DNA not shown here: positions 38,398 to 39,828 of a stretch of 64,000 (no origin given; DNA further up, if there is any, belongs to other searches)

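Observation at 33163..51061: Expanded family of four secreted Big_2 + LVIVD β-propeller proteins in a locus with hydroxyproline-pathway enzymes, a TonB receptor and a dedicated sigma factor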

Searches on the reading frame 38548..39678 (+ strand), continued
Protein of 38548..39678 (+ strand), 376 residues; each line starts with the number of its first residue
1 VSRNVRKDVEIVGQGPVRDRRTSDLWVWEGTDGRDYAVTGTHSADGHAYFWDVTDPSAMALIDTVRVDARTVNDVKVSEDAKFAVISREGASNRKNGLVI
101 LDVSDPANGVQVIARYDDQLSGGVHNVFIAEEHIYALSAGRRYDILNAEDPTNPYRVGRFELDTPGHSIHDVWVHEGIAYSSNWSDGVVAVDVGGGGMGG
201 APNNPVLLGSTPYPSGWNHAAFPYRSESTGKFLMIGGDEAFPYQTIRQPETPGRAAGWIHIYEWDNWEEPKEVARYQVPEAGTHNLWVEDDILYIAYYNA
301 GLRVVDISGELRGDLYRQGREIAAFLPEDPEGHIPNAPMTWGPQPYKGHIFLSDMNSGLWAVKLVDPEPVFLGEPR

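Call 84: find_encoding_contigs(protein=P0374, flank=8000, max_places=2)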
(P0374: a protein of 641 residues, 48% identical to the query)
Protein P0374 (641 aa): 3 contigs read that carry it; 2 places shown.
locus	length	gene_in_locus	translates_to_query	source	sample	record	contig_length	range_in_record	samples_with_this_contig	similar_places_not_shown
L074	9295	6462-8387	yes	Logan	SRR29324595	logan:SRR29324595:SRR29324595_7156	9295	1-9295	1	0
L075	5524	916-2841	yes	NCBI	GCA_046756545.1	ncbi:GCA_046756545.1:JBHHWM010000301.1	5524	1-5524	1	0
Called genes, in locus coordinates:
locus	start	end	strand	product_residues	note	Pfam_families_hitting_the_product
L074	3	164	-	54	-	?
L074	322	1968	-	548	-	PF01554:MatE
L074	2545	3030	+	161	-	-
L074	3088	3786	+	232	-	-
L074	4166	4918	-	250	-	PF13358:DDE_3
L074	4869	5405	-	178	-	PF13384:HTH_23, PF13518:HTH_28 (weak), PF13551:HTH_29 (weak), PF13565:HTH_32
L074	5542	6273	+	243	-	PF13646:HEAT_2 (weak)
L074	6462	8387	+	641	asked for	PF02368:Big_2, PF26918:Ig_Eae (faint), PF02368:Big_2, PF08309:LVIVD (faint)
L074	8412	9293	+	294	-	?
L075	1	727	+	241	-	PF13646:HEAT_2 (weak)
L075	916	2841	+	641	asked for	PF02368:Big_2, PF26918:Ig_Eae (faint), PF02368:Big_2, PF08309:LVIVD (faint)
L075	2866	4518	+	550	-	PF00756:Esterase (weak)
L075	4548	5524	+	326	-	PF01244:Peptidase_M19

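Call 85: find_encoding_contigs(protein=P0303, flank=8000, max_places=1)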
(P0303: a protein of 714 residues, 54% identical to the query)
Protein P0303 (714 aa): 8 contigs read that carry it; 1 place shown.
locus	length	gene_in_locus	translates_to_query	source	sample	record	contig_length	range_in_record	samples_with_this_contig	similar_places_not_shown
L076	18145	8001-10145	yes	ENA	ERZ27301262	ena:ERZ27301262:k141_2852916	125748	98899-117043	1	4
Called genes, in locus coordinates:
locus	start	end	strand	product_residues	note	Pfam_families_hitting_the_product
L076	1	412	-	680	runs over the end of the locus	PF19310:TOP_N, PF01432:Peptidase_M3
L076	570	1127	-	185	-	PF01625:PMSR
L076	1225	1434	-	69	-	PF07311:Dodecin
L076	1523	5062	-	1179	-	PF02811:PHP, PF07733:DNA_pol3_alpha, PF17657:DNA_pol3_finger, PF14579:HHH_6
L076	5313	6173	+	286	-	PF05368:NmrA, PF13460:NAD_binding_10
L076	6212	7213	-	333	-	PF16125:DUF4837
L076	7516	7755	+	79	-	-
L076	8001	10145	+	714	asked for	PF02368:Big_2, PF08309:LVIVD (faint)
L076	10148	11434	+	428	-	PF10282:Lactonase (faint), PF21783:YNCE (faint), PF02239:Cytochrom_D1 (faint)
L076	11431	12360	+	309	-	PF04389:Peptidase_M28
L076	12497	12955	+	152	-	PF01042:Ribonuc_L-PSP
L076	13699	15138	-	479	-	PF00027:cNMP_binding, PF12147:Methyltransf_20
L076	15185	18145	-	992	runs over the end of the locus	PF00672:HAMP, PF00211:Guanylate_cyc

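Call 86: find_encoding_contigs(protein=P0371, flank=8000, max_places=1)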
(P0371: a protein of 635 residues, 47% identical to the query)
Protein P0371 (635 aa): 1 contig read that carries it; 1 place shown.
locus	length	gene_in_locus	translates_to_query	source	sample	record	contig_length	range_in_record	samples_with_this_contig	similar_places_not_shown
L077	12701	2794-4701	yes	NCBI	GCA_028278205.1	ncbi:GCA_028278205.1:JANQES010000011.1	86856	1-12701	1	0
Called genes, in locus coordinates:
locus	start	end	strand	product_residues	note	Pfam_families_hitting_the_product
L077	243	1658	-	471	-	PF01554:MatE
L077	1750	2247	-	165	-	PF00583:Acetyltransf_1, PF13673:Acetyltransf_10, PF13508:Acetyltransf_7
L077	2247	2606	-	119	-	PF08681:TacA1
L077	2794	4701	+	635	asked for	PF02368:Big_2, PF22494:choice_anch_I (faint), PF08309:LVIVD (faint)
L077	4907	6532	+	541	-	PF00756:Esterase (weak)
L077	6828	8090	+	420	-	PF01244:Peptidase_M19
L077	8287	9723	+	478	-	PF05787:PhoX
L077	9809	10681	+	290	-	PF08668:HDOD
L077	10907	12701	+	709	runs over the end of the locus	PF13641:Glyco_tranf_2_3, PF00535:Glycos_transf_2, PF13632:Glyco_trans_2_3, PF13727:CoA_binding_3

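Call 87: find_encoding_contigs(protein=P0384, flank=8000, max_places=1)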
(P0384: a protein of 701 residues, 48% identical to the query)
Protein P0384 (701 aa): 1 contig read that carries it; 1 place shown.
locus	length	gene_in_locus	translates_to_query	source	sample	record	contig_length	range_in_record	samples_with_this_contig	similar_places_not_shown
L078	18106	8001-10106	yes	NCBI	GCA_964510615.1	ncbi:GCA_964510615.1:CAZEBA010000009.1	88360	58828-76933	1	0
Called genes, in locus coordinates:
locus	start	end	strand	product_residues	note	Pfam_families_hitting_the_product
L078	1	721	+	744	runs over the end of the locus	PF00696:AA_kinase, PF00202:Aminotran_3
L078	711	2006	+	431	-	PF00764:Arginosuc_synth, PF20979:Arginosuc_syn_C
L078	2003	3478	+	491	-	PF00206:Lyase_1, PF14698:ASL_C2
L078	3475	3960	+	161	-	PF01316:Arg_repressor, PF02863:Arg_repressor_C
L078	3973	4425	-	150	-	PF08327:AHSA1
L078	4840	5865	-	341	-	PF08240:ADH_N, PF00107:ADH_zinc_N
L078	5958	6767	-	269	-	PF01791:DeoC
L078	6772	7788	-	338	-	PF00274:Glycolytic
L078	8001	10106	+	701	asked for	PF22359:Big-like, PF08309:LVIVD (faint)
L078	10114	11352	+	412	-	PF10282:Lactonase (faint)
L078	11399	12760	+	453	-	PF17767:NAPRTase_N, PF01729:QRPTase_C (weak), PF04095:NAPRTase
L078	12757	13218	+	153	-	PF01951:Archease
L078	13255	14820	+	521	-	PF01139:RtcB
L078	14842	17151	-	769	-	PF13414:TPR_11 (faint), PF03704:BTAD, PF12895:ANAPC3 (faint), PF13432:TPR_16, PF14559:TPR_19 (weak)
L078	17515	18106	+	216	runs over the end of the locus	PF03544:TonB_C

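Call 88: find_encoding_contigs(protein=P0150, flank=8000, max_places=1)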
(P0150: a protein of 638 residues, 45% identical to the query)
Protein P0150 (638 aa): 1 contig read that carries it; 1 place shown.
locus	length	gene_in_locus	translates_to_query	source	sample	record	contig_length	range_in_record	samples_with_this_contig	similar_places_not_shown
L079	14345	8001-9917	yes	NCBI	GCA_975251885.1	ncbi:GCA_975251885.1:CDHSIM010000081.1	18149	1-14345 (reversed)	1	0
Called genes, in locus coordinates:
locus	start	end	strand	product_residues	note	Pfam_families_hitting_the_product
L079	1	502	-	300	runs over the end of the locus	PF00535:Glycos_transf_2 (weak)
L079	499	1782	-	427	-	PF00990:GGDEF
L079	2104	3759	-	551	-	PF21162:ETFQO_UQ-bd, PF05187:Fer4_ETF_QO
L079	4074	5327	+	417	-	PF00155:Aminotran_1_2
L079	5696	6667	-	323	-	PF01012:ETF, PF00766:ETF_alpha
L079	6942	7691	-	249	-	PF01012:ETF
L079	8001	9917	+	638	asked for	PF02368:Big_2 (faint), PF08309:LVIVD (faint)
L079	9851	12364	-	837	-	PF00069:Pkinase, PF07714:PK_Tyr_Ser-Thr, PF13414:TPR_11 (faint)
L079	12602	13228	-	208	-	-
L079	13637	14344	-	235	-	?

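Call 92: fold_search(model_id=the predicted structure, library=pdb)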
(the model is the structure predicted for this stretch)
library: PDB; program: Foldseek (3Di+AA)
matches with E <= 10: 1716; with E <= 0.001: 1327
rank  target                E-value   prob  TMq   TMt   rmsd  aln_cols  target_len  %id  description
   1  5hrm_A                2.3e-11  1.00  0.73  0.56   6.9       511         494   16  Crystal structure of phosphotriesterase from Sphingobium sp. TCM1 (released 2016-07-13)
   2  9jco_B                4.2e-09  1.00  0.65  0.71   4.6       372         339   11  Cryo-EM structure of the proton-sensing GPCR (GPR4)-Gs protein complex at pH 6.5 (released 2025-07-09)
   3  4kzx_g                4.4e-09  1.00  0.66  0.78   4.7       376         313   11  Rabbit 40S ribosomal subunit in complex with eIF1. (released 2013-07-24)
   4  2ovr_B                6.2e-09  1.00  0.59  0.51   6.4       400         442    8  Structure of the Skp1-Fbw7-CyclinEdegN complex (released 2007-04-24)
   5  8c7g_A                6.2e-09  1.00  0.47  0.32   9.4       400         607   10  Drosophila melanogaster Rab7 GEF complex Mon1-Ccz1-Bulli (released 2023-05-17)
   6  6g6o_A                7.2e-09  1.00  0.54  0.63   6.8       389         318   10  Crystal structure of the computationally designed Ika8 protein: crystal packing No.1 in P63 (released 2018-11-28)
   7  6m92_A                7.9e-09  1.00  0.63  0.59   4.5       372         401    7  Monophosphorylated pSer33 b-Catenin peptide, b-TrCP/Skp1, NRX-2663 ternary complex (released 2019-04-03)
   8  7t1y_B                8.7e-09  1.00  0.58  0.51   6.5       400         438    8  Structure of the Fbw7-Skp1-MycCdegron complex (released 2022-02-16)
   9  9rsd_7                8.7e-09  1.00  0.57  0.56   6.1       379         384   13  Ternary complex of a charged molecular glue degrader ZZ1-SO2H, BRD4(BD1) neosubstrate, and the CTLH E3 ligase receptor (released 2026-04-08)
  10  6eg8_B                9.6e-09  1.00  0.62  0.68   6.0       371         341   12  Structure of the GDP-bound Gs heterotrimer (released 2019-06-05)
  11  4i79_A                1.0e-08  1.00  0.59  0.69   6.2       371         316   12  Crystal structure of human NUP43 (released 2013-02-27)
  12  6wnx_G                1.2e-08  1.00  0.62  0.58   5.9       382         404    9  FBXW11-SKP1 in complex with a pSer33/pSer37 Beta-Catenin peptide (released 2020-05-06)
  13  6e29_A                1.2e-08  1.00  0.60  0.68   5.6       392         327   10  Crystal structure of Myceliophteria_thermophila Cps50 (Swd1) beta-propeller domain (released 2018-07-25)
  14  9dzx_A                1.3e-08  1.00  0.66  0.80   4.8       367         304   12  MHV spike tail heptapeptide complexed with coatomer alpha-WD40 domain (released 2025-10-22)
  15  8iod_B                1.5e-08  1.00  0.65  0.72   4.1       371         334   12  Cryo-EM structure of the PG-901-bound human melanocortin receptor 5 (MC5R)-Gs complex (released 2023-09-20)
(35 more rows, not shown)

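Call 100: search_protein_families(library=pfam, proteins=[L072:11176-13839:+, L076:11431-12360:+, L077:4907-6532:+], max_evalue=0.001)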
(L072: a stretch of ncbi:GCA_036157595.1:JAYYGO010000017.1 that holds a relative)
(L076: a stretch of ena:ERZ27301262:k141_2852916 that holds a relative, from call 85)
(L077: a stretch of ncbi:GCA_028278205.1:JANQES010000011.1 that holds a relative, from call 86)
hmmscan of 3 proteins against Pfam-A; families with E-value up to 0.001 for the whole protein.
L072:11176-13839:+ (887 aa): 4 families
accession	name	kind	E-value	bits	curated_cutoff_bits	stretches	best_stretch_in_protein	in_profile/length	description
PF00578.27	AhpC-TSA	-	1.4e-18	67.5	26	1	632-755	4-123/124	AhpC/TSA family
PF08534.16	Redoxin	-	9.8e-14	51.8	26.6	1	633-757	6-132/148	Redoxin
PF13176.12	TPR_7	-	1.7e-05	25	27.9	0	554-573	5-24/36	Tetratricopeptide repeat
PF07719.23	TPR_2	-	0.0001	22.6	27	0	551-574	4-27/34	Tetratricopeptide repeat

L076:11431-12360:+ (309 aa): 2 families
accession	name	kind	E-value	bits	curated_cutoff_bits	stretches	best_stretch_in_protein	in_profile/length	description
PF04389.22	Peptidase_M28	-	2.9e-28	99.4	21.3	1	73-295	1-191/193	Peptidase family M28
PF01546.33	Peptidase_M20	-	0.00049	20.5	24.6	0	89-169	1-94/206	Peptidase family M20/M25/M40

L077:4907-6532:+ (541 aa): 1 family
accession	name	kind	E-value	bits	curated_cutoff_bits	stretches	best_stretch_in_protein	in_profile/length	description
PF00756.26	Esterase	-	4.4e-07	30.4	22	1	206-340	10-149/251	Putative esterase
